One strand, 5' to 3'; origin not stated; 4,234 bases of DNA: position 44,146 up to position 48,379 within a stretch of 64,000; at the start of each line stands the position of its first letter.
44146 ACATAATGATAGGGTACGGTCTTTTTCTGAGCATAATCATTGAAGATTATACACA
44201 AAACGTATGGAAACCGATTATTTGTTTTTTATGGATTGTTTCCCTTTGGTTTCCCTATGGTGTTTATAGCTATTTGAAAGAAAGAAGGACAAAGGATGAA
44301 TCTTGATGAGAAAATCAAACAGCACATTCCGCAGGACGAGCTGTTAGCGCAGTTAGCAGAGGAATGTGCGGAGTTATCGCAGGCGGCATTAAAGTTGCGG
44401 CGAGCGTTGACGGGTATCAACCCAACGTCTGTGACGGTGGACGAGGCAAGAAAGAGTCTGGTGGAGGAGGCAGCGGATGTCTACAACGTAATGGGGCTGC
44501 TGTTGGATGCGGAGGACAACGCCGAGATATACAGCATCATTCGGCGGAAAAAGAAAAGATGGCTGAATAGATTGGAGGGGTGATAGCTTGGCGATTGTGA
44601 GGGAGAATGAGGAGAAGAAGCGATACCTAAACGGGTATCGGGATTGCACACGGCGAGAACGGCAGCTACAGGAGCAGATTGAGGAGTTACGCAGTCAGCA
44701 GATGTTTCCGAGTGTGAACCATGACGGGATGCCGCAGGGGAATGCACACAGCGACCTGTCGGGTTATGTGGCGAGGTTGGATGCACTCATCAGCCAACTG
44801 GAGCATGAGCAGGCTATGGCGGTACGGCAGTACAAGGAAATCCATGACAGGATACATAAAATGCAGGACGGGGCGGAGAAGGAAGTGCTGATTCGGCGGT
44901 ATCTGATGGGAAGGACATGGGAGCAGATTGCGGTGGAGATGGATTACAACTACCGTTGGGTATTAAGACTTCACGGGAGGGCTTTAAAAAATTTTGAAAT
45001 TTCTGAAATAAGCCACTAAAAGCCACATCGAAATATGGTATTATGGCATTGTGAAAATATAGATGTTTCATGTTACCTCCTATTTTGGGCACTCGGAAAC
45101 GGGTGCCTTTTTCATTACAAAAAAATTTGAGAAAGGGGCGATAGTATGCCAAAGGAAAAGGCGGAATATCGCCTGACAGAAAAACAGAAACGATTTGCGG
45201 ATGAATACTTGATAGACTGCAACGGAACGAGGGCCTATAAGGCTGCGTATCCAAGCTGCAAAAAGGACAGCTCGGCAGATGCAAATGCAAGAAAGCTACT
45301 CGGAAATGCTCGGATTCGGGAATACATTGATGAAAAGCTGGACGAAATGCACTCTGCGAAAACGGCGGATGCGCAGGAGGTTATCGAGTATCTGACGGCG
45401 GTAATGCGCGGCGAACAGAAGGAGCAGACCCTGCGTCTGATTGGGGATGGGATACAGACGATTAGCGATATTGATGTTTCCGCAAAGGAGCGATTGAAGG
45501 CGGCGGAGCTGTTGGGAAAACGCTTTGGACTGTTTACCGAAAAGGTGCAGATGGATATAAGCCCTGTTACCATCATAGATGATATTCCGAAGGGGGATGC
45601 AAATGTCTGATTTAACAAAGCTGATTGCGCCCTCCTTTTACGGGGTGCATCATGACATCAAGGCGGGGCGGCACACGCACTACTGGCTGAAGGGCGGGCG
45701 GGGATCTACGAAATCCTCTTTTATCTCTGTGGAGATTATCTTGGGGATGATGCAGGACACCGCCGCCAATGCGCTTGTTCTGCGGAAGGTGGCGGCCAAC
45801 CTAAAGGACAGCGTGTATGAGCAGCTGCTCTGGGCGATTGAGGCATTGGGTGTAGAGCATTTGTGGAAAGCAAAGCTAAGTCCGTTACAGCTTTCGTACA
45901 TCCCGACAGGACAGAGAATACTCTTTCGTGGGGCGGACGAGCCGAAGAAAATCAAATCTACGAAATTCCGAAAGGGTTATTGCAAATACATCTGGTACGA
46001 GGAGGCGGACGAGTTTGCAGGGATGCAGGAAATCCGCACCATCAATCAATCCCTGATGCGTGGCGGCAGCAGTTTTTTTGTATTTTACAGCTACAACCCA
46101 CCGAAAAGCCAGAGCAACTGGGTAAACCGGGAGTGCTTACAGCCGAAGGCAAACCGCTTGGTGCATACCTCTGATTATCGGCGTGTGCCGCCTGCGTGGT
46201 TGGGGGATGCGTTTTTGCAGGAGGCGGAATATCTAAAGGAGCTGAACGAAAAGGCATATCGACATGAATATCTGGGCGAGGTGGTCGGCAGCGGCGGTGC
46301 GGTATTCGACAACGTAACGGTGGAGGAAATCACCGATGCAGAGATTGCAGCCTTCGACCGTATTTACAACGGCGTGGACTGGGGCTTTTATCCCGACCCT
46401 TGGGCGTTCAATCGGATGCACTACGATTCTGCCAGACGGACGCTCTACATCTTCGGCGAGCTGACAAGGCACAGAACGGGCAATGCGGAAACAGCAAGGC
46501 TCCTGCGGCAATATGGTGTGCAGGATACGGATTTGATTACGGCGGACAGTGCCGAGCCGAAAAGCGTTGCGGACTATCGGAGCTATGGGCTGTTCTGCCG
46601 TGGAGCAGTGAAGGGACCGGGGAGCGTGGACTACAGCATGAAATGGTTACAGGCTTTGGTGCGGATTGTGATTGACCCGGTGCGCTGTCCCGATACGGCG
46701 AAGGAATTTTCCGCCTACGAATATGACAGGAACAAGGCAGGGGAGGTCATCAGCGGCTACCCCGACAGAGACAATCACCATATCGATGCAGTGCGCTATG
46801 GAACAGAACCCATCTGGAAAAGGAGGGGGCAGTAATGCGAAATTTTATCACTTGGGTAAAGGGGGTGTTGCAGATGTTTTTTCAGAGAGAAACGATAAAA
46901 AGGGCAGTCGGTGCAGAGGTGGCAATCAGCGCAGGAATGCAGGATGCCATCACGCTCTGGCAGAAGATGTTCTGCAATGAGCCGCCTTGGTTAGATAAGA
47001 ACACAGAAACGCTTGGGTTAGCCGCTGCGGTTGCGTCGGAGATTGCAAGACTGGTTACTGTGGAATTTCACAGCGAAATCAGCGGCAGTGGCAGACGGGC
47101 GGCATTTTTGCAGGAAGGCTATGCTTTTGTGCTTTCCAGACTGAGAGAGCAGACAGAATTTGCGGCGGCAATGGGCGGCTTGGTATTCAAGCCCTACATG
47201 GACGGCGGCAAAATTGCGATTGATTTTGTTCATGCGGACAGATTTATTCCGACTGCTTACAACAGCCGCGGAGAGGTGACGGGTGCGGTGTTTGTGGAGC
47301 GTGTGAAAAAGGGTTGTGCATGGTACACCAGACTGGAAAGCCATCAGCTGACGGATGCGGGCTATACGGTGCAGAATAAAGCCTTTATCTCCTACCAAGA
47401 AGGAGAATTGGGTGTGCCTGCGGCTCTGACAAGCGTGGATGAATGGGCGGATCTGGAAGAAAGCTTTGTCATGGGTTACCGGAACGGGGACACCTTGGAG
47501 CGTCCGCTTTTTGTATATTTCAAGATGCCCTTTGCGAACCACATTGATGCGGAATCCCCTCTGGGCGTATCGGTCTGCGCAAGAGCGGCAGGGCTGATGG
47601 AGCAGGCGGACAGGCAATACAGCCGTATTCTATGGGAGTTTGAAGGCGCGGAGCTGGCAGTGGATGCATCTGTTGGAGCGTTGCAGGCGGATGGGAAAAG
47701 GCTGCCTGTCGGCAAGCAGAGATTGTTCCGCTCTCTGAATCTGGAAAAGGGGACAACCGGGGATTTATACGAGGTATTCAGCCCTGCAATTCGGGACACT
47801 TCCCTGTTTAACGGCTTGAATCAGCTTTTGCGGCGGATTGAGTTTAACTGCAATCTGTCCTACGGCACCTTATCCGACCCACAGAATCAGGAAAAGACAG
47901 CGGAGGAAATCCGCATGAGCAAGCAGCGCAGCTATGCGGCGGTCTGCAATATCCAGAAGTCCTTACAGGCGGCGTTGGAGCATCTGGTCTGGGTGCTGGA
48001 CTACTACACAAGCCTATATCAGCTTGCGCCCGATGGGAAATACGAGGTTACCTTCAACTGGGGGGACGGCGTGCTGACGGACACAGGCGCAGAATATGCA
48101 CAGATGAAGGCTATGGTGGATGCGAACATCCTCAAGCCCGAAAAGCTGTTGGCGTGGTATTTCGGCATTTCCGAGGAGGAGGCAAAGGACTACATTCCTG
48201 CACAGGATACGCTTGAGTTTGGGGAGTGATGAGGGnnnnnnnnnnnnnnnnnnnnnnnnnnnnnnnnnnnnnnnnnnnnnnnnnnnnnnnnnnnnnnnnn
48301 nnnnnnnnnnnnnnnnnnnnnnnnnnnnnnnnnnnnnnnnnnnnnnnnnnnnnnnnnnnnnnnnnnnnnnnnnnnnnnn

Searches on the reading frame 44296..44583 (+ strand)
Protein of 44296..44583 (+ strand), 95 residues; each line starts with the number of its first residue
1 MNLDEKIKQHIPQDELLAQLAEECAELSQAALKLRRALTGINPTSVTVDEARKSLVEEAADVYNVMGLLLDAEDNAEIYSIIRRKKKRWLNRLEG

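Call 85: search_protein_families(library=phrogs, proteins=[window:44296-44583:+], max_evalue=0.0001)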
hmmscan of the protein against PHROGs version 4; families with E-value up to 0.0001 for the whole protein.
window:44296-44583:+ (95 aa): 2 families
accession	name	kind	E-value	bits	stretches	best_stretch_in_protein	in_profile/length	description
phrog_4856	-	other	2.6e-10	41.3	1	4-72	78-144/195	nucleoside triphosphate pyrophosphohydrolase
phrog_2245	-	other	2.8e-09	38.1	1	12-94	133-206/218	nucleoside triphosphate pyrophosphohydrolase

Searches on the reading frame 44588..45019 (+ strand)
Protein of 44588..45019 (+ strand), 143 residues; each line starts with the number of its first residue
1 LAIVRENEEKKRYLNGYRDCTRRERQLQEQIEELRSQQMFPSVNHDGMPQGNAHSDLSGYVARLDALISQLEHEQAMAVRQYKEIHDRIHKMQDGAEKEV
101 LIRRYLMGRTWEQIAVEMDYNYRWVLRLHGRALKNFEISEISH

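Call 85: search_protein_families(library=phrogs, proteins=[window:44588-45019:+], max_evalue=0.0001)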
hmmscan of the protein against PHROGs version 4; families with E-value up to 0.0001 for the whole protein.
window:44588-45019:+ (143 aa): 2 families
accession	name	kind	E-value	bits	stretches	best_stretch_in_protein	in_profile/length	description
phrog_36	-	transcription regulation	2.6e-18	67.4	1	8-138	54-185/220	transcriptional regulator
phrog_248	-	transcription regulation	2.1e-06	28.9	1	11-136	26-133/161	transcriptional activator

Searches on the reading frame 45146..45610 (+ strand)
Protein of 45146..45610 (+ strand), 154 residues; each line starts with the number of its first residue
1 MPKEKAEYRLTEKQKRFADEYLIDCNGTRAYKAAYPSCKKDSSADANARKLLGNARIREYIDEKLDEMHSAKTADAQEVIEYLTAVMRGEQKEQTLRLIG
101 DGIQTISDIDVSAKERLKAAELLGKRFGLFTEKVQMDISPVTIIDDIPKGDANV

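Call 85: search_protein_families(library=phrogs, proteins=[window:45146-45610:+], max_evalue=0.0001)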
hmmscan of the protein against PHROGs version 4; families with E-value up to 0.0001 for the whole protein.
window:45146-45610:+ (154 aa): 3 families
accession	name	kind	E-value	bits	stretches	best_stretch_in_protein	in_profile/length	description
phrog_51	-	head and packaging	4.7e-41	142.3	1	3-148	82-235/261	terminase small subunit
phrog_2606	-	head and packaging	5.4e-11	43.4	1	7-81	86-158/310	terminase small subunit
phrog_17390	-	unknown function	1.5e-09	38.6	1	9-69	2-59/69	-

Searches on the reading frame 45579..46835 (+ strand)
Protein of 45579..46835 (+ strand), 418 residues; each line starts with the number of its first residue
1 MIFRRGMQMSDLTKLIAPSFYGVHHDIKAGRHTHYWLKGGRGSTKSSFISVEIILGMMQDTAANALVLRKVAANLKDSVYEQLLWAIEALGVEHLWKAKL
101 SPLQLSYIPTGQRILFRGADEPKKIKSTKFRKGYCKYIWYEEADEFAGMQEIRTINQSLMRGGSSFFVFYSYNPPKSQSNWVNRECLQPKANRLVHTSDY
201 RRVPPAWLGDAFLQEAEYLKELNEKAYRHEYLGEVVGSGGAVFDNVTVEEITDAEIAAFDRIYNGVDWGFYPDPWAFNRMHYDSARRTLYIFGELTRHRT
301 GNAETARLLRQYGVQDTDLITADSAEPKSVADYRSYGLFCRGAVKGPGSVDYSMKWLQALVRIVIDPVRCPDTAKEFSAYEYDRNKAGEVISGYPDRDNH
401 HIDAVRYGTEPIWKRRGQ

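Call 78: search_protein_families(library=phrogs, proteins=[window:45579-46835:+], max_evalue=0.00001)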
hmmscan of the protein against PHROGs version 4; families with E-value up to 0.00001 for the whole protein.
window:45579-46835:+ (418 aa): 6 families
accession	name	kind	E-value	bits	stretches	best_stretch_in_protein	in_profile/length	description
phrog_3717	-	head and packaging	2.7e-59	201.9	1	16-281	7-271/277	terminase large subunit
phrog_2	-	head and packaging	6.6e-50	171.7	1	26-416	275-596/807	terminase large subunit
phrog_5653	-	head and packaging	1.6e-37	130.2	1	234-411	2-179/199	terminase large subunit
phrog_18557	-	head and packaging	6.6e-29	100.9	1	341-418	2-79/88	terminase large subunit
phrog_6672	-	head and packaging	6.6e-24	85.1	1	287-417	5-134/145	terminase large subunit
phrog_8711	-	head and packaging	8.5e-20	71.7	1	9-95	2-88/89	terminase large subunit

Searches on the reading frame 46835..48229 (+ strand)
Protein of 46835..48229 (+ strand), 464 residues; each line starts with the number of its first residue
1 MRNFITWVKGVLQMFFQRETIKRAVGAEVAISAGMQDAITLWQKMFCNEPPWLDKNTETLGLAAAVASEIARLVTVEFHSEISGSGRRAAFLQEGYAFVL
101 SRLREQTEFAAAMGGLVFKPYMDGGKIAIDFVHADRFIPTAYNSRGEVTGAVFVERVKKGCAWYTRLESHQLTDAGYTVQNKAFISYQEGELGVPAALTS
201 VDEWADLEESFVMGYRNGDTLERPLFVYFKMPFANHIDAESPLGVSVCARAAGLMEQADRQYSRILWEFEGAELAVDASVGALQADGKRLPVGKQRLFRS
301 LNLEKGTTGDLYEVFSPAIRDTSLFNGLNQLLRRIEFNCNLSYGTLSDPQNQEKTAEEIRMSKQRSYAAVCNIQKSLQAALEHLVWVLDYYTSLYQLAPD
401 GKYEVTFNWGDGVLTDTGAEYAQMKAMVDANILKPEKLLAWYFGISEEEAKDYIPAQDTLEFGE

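Call 78: search_protein_families(library=phrogs, proteins=[window:46835-48229:+], max_evalue=0.00001)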
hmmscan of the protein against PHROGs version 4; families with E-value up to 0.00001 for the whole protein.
window:46835-48229:+ (464 aa): 1 family
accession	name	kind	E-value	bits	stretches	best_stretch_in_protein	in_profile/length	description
phrog_533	-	head and packaging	3.1e-116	389.8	1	10-459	9-478/495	portal protein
